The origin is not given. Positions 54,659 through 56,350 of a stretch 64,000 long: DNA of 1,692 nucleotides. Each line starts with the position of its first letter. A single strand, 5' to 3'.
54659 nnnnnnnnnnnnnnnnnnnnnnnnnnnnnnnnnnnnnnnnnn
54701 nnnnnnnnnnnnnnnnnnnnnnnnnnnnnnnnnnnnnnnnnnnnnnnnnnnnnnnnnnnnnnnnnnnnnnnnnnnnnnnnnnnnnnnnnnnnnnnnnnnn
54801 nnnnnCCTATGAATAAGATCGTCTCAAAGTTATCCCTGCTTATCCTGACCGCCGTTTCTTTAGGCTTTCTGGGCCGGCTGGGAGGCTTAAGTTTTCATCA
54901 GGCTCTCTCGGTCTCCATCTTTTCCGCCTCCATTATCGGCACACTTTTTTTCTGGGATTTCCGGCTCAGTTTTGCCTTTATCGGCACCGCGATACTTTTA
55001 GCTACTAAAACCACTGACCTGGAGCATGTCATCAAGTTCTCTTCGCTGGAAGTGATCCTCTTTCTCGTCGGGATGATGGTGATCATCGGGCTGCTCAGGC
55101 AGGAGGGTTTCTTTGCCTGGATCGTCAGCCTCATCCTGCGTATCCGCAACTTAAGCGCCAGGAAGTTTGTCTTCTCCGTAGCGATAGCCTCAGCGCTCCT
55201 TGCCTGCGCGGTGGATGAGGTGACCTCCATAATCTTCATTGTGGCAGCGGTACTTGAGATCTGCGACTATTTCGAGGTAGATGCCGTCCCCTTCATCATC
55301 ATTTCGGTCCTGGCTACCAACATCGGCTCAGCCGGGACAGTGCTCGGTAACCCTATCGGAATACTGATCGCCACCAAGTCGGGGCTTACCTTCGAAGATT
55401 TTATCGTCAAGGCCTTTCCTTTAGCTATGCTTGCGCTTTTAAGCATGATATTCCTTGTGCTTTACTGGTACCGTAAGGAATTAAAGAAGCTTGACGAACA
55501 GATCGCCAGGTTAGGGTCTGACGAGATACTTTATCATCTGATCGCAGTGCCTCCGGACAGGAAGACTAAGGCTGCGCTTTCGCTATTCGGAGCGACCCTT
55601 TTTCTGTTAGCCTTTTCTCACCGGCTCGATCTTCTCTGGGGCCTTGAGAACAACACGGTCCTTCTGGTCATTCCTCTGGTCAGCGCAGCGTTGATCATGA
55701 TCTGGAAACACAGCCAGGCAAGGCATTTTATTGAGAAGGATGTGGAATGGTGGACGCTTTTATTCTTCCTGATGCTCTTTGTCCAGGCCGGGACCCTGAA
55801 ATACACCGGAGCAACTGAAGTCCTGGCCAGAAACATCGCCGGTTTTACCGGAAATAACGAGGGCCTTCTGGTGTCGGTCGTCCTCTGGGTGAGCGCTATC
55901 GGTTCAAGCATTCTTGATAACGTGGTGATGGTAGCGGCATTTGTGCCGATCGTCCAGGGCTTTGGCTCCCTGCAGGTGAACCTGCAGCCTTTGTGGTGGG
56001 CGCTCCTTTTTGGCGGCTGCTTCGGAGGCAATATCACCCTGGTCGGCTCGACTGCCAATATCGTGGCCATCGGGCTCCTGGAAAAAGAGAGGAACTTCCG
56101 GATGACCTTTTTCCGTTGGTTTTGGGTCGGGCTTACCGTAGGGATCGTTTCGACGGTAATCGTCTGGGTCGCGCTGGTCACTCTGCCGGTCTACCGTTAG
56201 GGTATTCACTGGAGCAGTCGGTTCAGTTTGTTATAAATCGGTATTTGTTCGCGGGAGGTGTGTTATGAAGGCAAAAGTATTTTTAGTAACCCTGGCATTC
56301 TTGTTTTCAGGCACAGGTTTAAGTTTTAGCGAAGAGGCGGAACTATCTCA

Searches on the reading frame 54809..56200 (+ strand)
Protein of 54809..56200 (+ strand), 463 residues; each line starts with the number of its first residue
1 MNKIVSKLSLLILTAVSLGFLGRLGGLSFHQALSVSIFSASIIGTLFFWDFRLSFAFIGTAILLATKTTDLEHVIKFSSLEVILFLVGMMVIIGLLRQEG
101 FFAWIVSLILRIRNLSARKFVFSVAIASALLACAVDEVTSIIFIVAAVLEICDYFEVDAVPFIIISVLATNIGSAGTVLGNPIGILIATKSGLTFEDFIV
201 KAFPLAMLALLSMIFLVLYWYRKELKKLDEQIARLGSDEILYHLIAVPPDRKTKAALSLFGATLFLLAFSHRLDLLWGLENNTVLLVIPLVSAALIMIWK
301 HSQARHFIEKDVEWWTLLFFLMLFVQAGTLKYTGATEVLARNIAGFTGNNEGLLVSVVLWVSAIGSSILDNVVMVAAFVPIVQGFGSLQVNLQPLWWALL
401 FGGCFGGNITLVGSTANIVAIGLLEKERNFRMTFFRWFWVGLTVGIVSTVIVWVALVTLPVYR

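Call 79: search_protein_families(library=pfam, proteins=[window:54809-56200:+], max_evalue=0.00001)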
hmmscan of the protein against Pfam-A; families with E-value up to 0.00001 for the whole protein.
window:54809-56200:+ (463 aa): 2 families
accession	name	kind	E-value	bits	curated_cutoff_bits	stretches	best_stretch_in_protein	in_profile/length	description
PF03600.22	CitMHS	-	3.5e-51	174.7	31.9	1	56-402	15-336/336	Citrate transporter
PF02040.21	ArsB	-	4.1e-07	30.1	22.2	1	81-456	53-419/423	Arsenical pump membrane protein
